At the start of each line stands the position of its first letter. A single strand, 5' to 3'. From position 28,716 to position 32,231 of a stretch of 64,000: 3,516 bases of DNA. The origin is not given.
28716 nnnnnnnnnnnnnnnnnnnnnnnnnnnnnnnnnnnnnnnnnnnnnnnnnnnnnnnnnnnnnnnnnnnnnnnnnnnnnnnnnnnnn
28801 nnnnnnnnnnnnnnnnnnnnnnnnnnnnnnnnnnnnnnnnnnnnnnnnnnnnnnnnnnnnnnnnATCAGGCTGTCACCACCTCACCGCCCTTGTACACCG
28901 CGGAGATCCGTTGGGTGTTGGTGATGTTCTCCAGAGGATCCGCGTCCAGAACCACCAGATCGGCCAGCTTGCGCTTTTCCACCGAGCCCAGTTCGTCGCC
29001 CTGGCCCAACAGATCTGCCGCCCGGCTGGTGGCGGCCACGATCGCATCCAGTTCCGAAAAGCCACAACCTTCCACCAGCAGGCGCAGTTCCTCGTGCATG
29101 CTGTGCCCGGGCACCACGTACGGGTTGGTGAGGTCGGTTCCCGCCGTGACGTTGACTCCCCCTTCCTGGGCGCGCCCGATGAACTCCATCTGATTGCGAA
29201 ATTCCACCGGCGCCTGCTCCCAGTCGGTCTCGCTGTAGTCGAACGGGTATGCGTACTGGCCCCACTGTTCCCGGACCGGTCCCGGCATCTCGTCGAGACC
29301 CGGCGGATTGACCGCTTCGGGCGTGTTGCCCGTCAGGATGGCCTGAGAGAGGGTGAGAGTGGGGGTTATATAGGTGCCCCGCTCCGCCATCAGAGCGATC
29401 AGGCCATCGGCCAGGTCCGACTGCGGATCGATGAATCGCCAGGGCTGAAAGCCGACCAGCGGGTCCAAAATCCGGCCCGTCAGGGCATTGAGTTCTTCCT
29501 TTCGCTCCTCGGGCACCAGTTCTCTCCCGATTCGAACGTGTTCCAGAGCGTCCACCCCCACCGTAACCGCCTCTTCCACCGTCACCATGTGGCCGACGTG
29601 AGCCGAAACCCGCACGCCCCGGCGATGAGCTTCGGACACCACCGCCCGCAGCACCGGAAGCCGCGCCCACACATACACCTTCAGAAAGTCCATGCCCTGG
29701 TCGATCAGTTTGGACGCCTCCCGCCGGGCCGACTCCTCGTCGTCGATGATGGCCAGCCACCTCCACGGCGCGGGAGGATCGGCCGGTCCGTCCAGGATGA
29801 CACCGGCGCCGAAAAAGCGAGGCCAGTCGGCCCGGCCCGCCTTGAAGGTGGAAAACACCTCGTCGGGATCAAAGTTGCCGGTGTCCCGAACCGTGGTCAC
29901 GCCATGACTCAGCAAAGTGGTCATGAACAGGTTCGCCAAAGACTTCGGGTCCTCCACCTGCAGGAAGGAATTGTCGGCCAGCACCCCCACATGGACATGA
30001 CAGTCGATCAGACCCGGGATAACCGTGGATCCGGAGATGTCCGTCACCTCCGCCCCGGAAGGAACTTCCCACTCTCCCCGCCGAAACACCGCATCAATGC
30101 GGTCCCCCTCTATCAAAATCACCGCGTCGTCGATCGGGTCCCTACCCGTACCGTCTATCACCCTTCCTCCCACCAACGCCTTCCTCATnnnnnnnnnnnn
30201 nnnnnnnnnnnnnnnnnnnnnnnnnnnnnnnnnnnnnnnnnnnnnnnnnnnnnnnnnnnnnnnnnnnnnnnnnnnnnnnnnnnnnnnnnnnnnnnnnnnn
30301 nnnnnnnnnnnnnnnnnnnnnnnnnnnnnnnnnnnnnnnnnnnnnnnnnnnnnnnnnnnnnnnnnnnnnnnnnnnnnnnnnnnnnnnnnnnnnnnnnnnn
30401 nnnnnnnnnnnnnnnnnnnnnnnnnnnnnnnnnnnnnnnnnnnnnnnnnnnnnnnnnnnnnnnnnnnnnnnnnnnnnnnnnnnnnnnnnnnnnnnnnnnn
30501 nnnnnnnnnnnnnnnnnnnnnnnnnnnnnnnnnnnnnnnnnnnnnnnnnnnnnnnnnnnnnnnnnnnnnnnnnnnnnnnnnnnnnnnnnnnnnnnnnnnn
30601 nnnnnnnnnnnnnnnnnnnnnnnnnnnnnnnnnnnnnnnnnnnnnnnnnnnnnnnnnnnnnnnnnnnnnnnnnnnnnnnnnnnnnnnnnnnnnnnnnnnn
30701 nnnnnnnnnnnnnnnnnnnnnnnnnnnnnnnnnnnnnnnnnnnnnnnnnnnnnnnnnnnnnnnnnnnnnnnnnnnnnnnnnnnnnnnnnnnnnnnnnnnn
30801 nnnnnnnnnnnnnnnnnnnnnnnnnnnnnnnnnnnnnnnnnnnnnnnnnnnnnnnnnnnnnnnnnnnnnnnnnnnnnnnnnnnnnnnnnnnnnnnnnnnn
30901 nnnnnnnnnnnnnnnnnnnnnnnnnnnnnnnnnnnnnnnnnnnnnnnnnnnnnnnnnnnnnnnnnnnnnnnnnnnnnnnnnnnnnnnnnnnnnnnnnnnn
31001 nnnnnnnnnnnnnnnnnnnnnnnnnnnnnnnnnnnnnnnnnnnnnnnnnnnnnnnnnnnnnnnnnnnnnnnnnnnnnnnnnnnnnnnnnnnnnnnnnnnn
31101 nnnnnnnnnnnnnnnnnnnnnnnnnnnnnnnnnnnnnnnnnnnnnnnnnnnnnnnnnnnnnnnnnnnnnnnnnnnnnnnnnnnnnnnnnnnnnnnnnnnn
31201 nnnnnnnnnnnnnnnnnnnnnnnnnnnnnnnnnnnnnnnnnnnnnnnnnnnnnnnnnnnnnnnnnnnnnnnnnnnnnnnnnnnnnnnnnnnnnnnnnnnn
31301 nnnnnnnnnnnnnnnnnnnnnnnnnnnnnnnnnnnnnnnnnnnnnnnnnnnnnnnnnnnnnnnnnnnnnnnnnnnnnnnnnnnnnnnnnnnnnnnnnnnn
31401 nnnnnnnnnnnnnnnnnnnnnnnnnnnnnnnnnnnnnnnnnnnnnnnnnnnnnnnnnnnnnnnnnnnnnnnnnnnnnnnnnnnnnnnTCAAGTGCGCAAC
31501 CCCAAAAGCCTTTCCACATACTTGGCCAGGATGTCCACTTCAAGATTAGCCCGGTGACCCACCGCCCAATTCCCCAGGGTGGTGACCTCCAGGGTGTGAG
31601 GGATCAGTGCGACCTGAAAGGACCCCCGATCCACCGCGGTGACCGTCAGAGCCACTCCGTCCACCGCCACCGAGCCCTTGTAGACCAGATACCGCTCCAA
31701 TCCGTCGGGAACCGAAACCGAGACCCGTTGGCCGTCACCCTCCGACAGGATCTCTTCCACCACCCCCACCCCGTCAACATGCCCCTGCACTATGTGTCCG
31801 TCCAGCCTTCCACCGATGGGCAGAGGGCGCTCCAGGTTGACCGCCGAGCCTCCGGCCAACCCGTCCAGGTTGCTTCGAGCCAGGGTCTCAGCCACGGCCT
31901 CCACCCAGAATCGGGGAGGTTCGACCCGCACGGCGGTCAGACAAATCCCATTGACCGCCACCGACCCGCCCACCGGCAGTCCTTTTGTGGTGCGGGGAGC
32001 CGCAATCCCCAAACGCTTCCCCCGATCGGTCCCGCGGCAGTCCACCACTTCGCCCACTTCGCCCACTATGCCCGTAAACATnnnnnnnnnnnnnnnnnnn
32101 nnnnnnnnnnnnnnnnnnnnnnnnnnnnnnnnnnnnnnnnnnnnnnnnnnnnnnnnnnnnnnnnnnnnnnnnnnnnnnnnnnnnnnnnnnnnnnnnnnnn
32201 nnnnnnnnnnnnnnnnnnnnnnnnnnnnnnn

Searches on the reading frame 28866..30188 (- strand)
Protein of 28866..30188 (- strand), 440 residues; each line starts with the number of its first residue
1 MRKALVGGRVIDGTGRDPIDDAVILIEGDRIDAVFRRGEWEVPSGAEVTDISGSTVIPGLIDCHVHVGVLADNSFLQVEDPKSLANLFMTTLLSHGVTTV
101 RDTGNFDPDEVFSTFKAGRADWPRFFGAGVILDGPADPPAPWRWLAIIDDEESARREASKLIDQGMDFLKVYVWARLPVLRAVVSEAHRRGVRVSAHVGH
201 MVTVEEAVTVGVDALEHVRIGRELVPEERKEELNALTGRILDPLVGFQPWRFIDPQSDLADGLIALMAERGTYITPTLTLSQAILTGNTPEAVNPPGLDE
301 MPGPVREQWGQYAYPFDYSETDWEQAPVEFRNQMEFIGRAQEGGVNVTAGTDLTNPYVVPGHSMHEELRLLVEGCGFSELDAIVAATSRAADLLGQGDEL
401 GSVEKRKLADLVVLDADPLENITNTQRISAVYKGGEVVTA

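Call 95: search_protein_families(library=pfam, proteins=[window:28866-30188:-], max_evalue=0.001)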
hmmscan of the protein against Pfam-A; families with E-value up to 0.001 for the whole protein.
window:28866-30188:- (440 aa): 2 families
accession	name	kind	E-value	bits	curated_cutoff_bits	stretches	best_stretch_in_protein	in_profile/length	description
PF01979.26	Amidohydro_1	-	3.7e-29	102.5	25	1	55-438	1-345/345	Amidohydrolase family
PF07969.17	Amidohydro_3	-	2.1e-15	57.6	29.7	1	337-438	359-471/472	Amidohydrolase family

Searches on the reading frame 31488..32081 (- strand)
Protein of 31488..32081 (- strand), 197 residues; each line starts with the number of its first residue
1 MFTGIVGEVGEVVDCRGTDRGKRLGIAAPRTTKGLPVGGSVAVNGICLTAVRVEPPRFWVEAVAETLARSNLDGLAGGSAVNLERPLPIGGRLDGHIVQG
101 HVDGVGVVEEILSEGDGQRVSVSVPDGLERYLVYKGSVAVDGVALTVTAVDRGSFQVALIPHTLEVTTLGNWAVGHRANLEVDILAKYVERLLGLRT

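Call 12: find_related_loci(query=window:31488-32081:-, collection=genome_contigs, flank=3000)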
Query window:31488-32081:- (197 aa) in genome_contigs; peptide patterns used: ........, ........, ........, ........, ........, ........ (x = any residue, [..] = any of these).
600 stretches matched a pattern (row limit reached: there are more); 581 encode a relative of the query (tblastn E <= 1e-3); the best 80 are kept; 80 distinct loci.
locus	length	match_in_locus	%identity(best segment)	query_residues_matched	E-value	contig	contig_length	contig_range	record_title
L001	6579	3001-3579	55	1-193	5e-64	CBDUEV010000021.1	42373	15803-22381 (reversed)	MAG TPA_asm: uncultured Acidimicrobiia bacterium isolate SRR22808131_binner123_Refined_46 genome assembly, contig: ERZ25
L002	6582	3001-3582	57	1-194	1e-63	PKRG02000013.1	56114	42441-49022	MAG: Acidimicrobiia bacterium isolate ZC4RG17 NODE_325_length_56114_cov_30.084946, whole genome shotgun sequence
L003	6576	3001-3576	57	1-194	3e-61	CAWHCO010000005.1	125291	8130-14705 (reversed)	MAG: uncultured bacterium isolate MFD02923.bin.2.53 genome assembly, contig: contig_25736, whole genome shotgun sequence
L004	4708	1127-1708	56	1-193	1e-60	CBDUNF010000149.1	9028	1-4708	MAG TPA_asm: uncultured bacterium isolate SRR22808118_binner23_Refined_49 genome assembly, contig: ERZ25043431.6106, who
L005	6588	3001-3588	54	1-196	2e-60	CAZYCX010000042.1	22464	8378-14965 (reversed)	MAG TPA_asm: uncultured Acidimicrobiaceae bacterium isolate SRP284430_co1_2 genome assembly, contig: NODE_1285_length_22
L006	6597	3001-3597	53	1-194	4e-60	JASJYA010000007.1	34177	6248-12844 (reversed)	MAG: Actinomycetota bacterium isolate MT_MAG6 NODE_205_length_34177_cov_55.936200, whole genome shotgun sequence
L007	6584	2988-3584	54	1-194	9e-60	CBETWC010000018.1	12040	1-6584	MAG TPA_asm: uncultured bacterium isolate SRR13515399_metabat2_5 genome assembly, contig: ERZ25074858.233, whole genome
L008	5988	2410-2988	59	1-193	2e-59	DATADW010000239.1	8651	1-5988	MAG TPA_asm: Acidimicrobiia bacterium isolate SMAG_U6761 k141_4231890, whole genome shotgun sequence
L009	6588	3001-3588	55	1-196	7e-58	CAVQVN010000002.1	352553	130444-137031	MAG: uncultured Actinomycetota bacterium isolate MFD09964.bin.1.364 genome assembly, contig: contig_20504, whole genome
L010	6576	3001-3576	54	1-193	7e-58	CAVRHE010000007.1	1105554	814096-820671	MAG: uncultured Acidobacteriota bacterium isolate MFD05567.bin.2.267 genome assembly, contig: contig_24853, whole genome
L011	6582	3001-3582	57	1-193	8e-58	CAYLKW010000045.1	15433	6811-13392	MAG TPA_asm: uncultured bacterium isolate SRP257756_co1_1 genome assembly, contig: NODE_3342_length_15433_cov_12.798218,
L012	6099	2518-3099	56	1-193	2e-57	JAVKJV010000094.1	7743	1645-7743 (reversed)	MAG: Candidatus Fervidifonticultor quartus isolate JZ-4_201709_bins_106 JZ-4_201709_bins_106_scaffold_94, whole genome s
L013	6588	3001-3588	55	1-196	2e-57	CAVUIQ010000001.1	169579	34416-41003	MAG: uncultured Thermoleophilia bacterium isolate MFD04651.bin.2.180 genome assembly, contig: contig_13057, whole genome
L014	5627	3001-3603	52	1-196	2e-57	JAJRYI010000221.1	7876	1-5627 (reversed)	MAG: Actinomycetes bacterium isolate Dive96_bin3.271 k141_1451017, whole genome shotgun sequence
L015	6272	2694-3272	54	1-193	5e-57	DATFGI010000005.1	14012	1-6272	MAG TPA_asm: Acidimicrobiia bacterium isolate SMAG_U8658 k141_1180465, whole genome shotgun sequence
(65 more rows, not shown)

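Call 16: find_related_loci(query=window:31488-32081:-, collection=metagenome_contigs, flank=4000)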
Query window:31488-32081:- (197 aa) in metagenome_contigs; peptide patterns used: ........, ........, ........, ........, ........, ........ (x = any residue, [..] = any of these).
600 stretches matched a pattern (row limit reached: there are more); 578 encode a relative of the query (tblastn E <= 1e-3); the best 80 are kept; 80 distinct loci.
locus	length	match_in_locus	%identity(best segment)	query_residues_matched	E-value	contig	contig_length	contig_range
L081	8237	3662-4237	60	1-193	8e-65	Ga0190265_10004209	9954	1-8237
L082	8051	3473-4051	59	1-193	2e-64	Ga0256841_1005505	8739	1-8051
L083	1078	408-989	61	1-194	1e-67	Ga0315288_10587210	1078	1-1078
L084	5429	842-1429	55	1-196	8e-63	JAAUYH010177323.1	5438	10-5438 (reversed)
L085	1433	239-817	60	1-193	1e-65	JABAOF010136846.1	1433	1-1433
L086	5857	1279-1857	58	1-193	2e-61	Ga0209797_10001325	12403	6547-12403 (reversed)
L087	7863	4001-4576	57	1-194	2e-61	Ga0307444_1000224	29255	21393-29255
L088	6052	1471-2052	57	1-193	1e-60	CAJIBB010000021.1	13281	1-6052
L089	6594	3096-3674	56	1-193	8e-60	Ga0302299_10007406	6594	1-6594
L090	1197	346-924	56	1-190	4e-62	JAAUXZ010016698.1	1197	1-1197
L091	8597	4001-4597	55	1-196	2e-57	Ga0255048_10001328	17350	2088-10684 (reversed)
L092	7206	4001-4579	58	1-193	3e-57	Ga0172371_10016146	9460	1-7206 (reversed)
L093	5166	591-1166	51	1-192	2e-56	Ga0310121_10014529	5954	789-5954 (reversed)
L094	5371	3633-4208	53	1-193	2e-55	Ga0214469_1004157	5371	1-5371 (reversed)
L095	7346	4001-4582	55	1-193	2e-55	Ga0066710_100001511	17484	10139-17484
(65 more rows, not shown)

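Call 17: find_homologous_proteins(query=window:31488-32081:-, max_evalue=1e-30)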
Query window:31488-32081:- (197 aa): 7927 proteins with E <= 1e-30 among 8000 candidates; the best 120 are listed.
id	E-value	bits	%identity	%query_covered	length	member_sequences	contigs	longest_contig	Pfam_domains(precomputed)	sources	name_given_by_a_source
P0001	5.2e-118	410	98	100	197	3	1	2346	PF00677.24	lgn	-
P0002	1.5e-116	405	96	100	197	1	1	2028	PF00677.24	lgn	-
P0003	1.3e-105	369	88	100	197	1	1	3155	PF00677.24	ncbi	-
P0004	1.6e-96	340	82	100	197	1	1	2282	PF00677.24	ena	-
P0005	2.6e-94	332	81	100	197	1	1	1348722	PF00677.24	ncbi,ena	-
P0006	1.3e-91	324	80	98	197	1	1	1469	PF00677.24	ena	-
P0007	1.5e-91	323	80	98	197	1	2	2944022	PF00677.24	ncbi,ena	-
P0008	2.3e-91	323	80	98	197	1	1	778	PF00677.24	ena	-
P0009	6.0e-91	321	78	100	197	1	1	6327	PF00677.24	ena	-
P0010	2.9e-90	319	79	98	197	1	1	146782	PF00677.24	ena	-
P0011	7.5e-90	318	79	98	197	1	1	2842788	PF00677.24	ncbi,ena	-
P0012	7.9e-89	314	76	100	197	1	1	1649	PF00677.24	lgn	-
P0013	2.8e-87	309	77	100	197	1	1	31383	PF00677.24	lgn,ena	-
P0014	8.7e-86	305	73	99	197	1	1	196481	PF00677.24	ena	-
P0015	9.6e-85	301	75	100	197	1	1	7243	PF00677.24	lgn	-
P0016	4.1e-84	299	73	99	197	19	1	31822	PF00677.24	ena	-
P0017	8.4e-84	298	72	99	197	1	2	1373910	PF00677.24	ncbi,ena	-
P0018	1.1e-83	298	74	100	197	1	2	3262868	PF00677.24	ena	-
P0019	4.0e-83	296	72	99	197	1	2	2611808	PF00677.24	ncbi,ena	-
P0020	1.2e-82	294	73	100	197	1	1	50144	PF00677.24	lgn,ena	-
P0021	1.2e-82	294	72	99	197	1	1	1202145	PF00677.24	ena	-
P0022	1.4e-82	294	73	100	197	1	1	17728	PF00677.24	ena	-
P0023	2.4e-82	293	74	100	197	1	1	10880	PF00677.24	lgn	-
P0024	4.2e-82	293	73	100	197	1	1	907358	PF00677.24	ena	-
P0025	2.3e-81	290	73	98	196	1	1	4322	PF00677.24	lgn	-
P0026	3.3e-81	290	71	99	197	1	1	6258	PF00677.24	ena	-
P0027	5.4e-81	289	73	100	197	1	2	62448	PF00677.24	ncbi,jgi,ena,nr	ncbi:MAG: riboflavin synthase [bacterium]|nr:riboflavin synthase [bacterium] MDE0234627.1 riboflavin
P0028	5.8e-81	289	73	98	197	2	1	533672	PF00677.24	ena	-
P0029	7.7e-81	288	72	100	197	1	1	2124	PF00677.24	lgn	-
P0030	1.0e-80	288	71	99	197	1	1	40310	PF00677.24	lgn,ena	-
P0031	1.2e-80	288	71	99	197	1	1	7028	PF00677.24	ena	-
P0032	1.2e-80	288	73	100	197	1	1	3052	PF00677.24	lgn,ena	-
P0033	2.3e-80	287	74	100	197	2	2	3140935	PF00677.24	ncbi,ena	-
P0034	2.6e-80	287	71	99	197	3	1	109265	PF00677.24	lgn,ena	-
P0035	4.0e-80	286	72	98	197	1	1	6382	PF00677.24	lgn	-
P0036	8.3e-80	285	72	100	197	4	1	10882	PF00677.24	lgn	-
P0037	1.2e-79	285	70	99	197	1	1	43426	PF00677.24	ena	-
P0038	2.1e-79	284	72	100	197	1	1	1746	PF00677.24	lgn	-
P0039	2.2e-79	284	72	99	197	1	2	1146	PF00677.24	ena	-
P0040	2.2e-79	284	72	100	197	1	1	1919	PF00677.24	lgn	-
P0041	2.4e-79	284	69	99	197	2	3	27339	PF00677.24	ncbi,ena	-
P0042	3.0e-79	283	73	98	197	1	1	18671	PF00677.24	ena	-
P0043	3.1e-79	283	72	100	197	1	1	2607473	PF00677.24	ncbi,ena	-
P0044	3.5e-79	283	72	100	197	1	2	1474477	PF00677.24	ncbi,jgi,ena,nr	ncbi:MAG: riboflavin synthase [bacterium]|nr:riboflavin synthase [bacterium]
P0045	4.1e-79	283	71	100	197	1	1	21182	PF00677.24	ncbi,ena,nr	ncbi:MAG: riboflavin synthase [bacterium]|nr:riboflavin synthase [bacterium]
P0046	4.8e-79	283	72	98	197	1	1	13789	PF00677.24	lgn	-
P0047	6.0e-79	282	72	98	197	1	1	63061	PF00677.24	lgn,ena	-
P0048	6.7e-79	282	71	99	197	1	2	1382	PF00677.24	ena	-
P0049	7.7e-79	282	71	100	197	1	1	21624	PF00677.24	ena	-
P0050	1.0e-78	281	71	100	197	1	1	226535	PF00677.24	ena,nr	nr:riboflavin synthase [bacterium]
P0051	1.3e-78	281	70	99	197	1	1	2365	PF00677.24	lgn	-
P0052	1.6e-78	281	71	100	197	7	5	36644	PF00677.24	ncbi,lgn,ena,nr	ncbi:MAG: riboflavin synthase [bacterium]|nr:riboflavin synthase [bacterium]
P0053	1.9e-78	281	71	100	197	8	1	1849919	PF00677.24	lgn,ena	-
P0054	4.9e-78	279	70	98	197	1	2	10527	PF00677.24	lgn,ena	-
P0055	7.4e-78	279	70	98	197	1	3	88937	PF00677.24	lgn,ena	-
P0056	7.7e-78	279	70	98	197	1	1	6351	PF00677.24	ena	-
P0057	9.1e-78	278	69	99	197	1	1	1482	PF00677.24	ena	-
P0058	1.2e-77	278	70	98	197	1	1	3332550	PF00677.24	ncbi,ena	-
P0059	1.9e-77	277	70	100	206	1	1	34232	PF00677.24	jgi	jgi:riboflavin synthase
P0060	3.5e-77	276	71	99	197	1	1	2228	PF00677.24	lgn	-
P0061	3.6e-77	276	71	100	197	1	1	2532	PF00677.24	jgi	-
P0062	3.8e-77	276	71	99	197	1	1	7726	PF00677.24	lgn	-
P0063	7.6e-77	275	70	98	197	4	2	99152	PF00677.24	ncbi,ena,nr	ncbi:MAG: riboflavin synthase [Actinomycetia bacterium]|nr:riboflavin synthase [Actinomycetes bacter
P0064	1.0e-76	275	70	100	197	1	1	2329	PF00677.24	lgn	-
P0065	3.3e-76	273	70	98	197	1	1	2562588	PF00677.24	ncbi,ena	-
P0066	1.6e-68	248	72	87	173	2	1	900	PF00677.24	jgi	-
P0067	3.0e-67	244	63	98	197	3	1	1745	PF00677.24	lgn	-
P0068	4.7e-67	243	63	98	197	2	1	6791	PF00677.24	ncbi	-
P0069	2.6e-65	238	64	98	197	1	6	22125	PF00677.24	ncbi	-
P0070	4.8e-65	237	64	98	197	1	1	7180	PF00677.24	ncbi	-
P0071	2.3e-64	235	63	98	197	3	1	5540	PF00677.24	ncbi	-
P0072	2.9e-64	234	66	97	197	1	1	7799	PF00677.24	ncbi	ncbi:MAG: riboflavin synthase [Acidimicrobiia bacterium]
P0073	1.0e-63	233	61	99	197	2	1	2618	PF00677.24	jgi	jgi:riboflavin synthase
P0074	1.3e-63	232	64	98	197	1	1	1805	PF00677.24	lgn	-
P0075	2.5e-63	231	60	98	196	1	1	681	PF00677.24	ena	-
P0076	2.7e-63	231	61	98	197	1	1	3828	PF00677.24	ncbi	-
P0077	5.0e-63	230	61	98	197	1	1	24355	PF00677.24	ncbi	-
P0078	6.4e-63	230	61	99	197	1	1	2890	PF00677.24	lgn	-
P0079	7.7e-63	230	62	99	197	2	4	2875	PF00677.24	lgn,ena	-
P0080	8.2e-63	230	63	98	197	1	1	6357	PF00677.24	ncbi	-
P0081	1.2e-62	229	61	100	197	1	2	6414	PF00677.24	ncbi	-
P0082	1.8e-62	228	61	98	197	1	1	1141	PF00677.24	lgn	-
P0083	3.3e-62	228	62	98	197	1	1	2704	PF00677.24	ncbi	-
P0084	3.5e-62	227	62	98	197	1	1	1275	PF00677.24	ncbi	-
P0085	3.7e-62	227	62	98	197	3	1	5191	PF00677.24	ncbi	-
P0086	3.9e-62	227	61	98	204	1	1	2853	PF00677.24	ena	-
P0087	4.1e-62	227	62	99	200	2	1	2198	PF00677.24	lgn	-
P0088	5.6e-62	227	61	100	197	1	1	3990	PF00677.24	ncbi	-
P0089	5.7e-62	227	60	99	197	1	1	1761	PF00677.24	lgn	-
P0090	6.6e-62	227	59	99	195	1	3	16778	PF00677.24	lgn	-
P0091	7.8e-62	226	60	98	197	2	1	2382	PF00677.24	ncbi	-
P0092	9.6e-62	226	59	98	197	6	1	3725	PF00677.24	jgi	jgi:riboflavin synthase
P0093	1.2e-61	226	60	99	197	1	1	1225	PF00677.24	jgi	jgi:riboflavin synthase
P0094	1.6e-61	225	58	100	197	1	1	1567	PF00677.24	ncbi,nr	ncbi:MAG: riboflavin synthase [Acidimicrobiia bacterium]|nr:riboflavin synthase [Acidimicrobiia bact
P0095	1.7e-61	225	60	100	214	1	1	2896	PF00677.24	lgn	-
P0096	1.8e-61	225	57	100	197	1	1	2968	PF00677.24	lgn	-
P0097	2.2e-61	225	58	100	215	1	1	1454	PF00677.24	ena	-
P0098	2.6e-61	225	58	99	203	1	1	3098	PF00677.24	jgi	jgi:riboflavin synthase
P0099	3.0e-61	224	58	99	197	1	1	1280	PF00677.24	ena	-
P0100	3.4e-61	224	63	98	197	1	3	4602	PF00677.24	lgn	-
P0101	4.0e-61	224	61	98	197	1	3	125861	PF00677.24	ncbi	-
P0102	4.2e-61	224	60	99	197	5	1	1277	PF00677.24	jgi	jgi:riboflavin synthase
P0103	5.1e-61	224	62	99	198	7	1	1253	PF00677.24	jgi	jgi:riboflavin synthase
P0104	5.8e-61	224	59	99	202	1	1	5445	PF00677.24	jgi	jgi:riboflavin synthase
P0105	5.9e-61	223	62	100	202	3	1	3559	PF00677.24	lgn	-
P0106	6.8e-61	223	58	98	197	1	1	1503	PF00677.24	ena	-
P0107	7.0e-61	223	58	99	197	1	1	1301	PF00677.24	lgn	-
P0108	9.9e-61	223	58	100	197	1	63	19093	PF00677.24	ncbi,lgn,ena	-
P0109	1.0e-60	223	57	100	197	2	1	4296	PF00677.24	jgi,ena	jgi:riboflavin synthase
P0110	1.3e-60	222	56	100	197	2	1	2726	PF00677.24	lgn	-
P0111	1.7e-60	222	58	98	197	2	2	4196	PF00677.24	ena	-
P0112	1.8e-60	222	58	100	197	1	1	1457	PF00677.24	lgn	-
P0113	1.8e-60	222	63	98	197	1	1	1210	PF00677.24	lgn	-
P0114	2.2e-60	222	62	98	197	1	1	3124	PF00677.24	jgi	jgi:riboflavin synthase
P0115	2.3e-60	222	59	99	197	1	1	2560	PF00677.24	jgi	jgi:riboflavin synthase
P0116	2.3e-60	222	58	98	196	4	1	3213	PF00677.24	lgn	-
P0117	2.4e-60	221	59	98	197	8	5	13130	PF00677.24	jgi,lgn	jgi:riboflavin synthase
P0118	2.9e-60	221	60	98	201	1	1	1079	PF00677.24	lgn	-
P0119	3.9e-60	221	58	98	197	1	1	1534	PF00677.24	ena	-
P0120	4.1e-60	221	57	100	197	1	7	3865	PF00677.24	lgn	-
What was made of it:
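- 31488..32081 (-): ribE (riboflavin synthase, 197 aa). PF00677 relatives (call 17).
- Tried and rejected: The graded relatives came from the protein search (call 17).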

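Call 18: find_encoding_contigs(protein=P0001, flank=3000, max_places=2)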
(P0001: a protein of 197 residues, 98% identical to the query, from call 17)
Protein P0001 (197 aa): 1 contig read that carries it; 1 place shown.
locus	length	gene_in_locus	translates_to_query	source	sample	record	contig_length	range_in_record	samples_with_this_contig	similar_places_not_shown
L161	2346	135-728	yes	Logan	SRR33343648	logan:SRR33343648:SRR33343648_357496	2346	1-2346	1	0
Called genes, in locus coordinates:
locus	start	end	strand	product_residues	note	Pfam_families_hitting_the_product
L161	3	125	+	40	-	?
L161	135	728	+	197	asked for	PF00677:Lum_binding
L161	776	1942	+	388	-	PF00926:DHBP_synthase, PF00925:GTP_cyclohydro2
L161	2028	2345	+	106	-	?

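Call 19: find_encoding_contigs(protein=P0003, flank=3000, max_places=2)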
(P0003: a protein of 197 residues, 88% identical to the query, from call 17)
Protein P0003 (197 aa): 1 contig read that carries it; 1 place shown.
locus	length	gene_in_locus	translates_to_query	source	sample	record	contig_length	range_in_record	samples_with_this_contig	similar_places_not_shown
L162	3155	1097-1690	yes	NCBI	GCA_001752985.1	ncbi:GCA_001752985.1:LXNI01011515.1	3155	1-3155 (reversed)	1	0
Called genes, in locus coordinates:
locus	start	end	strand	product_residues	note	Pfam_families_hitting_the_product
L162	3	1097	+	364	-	?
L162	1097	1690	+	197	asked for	PF00677:Lum_binding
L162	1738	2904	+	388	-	PF00926:DHBP_synthase, PF00925:GTP_cyclohydro2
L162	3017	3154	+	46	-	?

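Call 20: find_encoding_contigs(protein=P0005, flank=4000, max_places=2)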
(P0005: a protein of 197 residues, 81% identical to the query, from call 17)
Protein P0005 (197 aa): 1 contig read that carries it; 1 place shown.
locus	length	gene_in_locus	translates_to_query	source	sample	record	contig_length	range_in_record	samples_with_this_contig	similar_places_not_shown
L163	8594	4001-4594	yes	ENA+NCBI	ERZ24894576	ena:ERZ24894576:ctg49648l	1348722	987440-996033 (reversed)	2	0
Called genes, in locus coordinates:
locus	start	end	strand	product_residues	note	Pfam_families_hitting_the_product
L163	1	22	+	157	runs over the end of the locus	PF01327:Pep_deformylase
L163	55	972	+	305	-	PF00551:Formyl_trans_N, PF02911:Formyl_trans_C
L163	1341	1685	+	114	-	-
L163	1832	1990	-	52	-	-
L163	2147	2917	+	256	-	PF00834:Ribul_P_3_epim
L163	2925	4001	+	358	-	PF00383:dCMP_cyt_deam_1, PF01872:RibD_C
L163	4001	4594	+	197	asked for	PF00677:Lum_binding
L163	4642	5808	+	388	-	PF00926:DHBP_synthase, PF00925:GTP_cyclohydro2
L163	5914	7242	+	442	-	PF01979:Amidohydro_1, PF07969:Amidohydro_3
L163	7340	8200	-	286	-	PF13468:Glyoxalase_3, PF13669:Glyoxalase_4 (weak)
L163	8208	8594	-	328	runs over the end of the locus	PF00296:Bac_luciferase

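Call 22: find_encoding_contigs(protein=P0002, flank=3000, max_places=2)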
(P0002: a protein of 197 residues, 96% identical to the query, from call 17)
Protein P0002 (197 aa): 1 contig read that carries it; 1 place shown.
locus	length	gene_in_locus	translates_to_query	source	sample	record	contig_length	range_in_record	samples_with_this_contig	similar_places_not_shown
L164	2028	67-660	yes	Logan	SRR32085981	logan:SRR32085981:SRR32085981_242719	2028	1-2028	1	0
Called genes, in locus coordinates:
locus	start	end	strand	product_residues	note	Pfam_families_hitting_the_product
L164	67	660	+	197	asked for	PF00677:Lum_binding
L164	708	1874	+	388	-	PF00926:DHBP_synthase, PF00925:GTP_cyclohydro2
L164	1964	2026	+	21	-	?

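Call 23: find_encoding_contigs(protein=P0004, flank=3000, max_places=2)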
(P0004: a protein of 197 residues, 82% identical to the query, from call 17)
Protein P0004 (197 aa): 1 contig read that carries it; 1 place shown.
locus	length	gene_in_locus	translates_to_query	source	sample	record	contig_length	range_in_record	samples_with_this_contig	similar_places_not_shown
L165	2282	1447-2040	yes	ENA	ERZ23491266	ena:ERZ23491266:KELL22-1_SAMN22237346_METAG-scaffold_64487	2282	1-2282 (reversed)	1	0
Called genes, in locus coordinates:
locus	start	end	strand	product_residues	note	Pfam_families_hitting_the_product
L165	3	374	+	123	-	?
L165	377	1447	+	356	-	PF00383:dCMP_cyt_deam_1, PF01872:RibD_C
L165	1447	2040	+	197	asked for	PF00677:Lum_binding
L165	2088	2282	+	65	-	?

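Call 78: search_protein_families(library=pfam, proteins=[L163:1332-1685:+, L163:1704-2150:+], max_evalue=0.01)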
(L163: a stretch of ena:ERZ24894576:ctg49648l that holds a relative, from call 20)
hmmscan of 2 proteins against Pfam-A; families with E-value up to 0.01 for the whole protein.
L163:1332-1685:+ (117 aa): 0 families

L163:1704-2150:+ (148 aa): 0 families
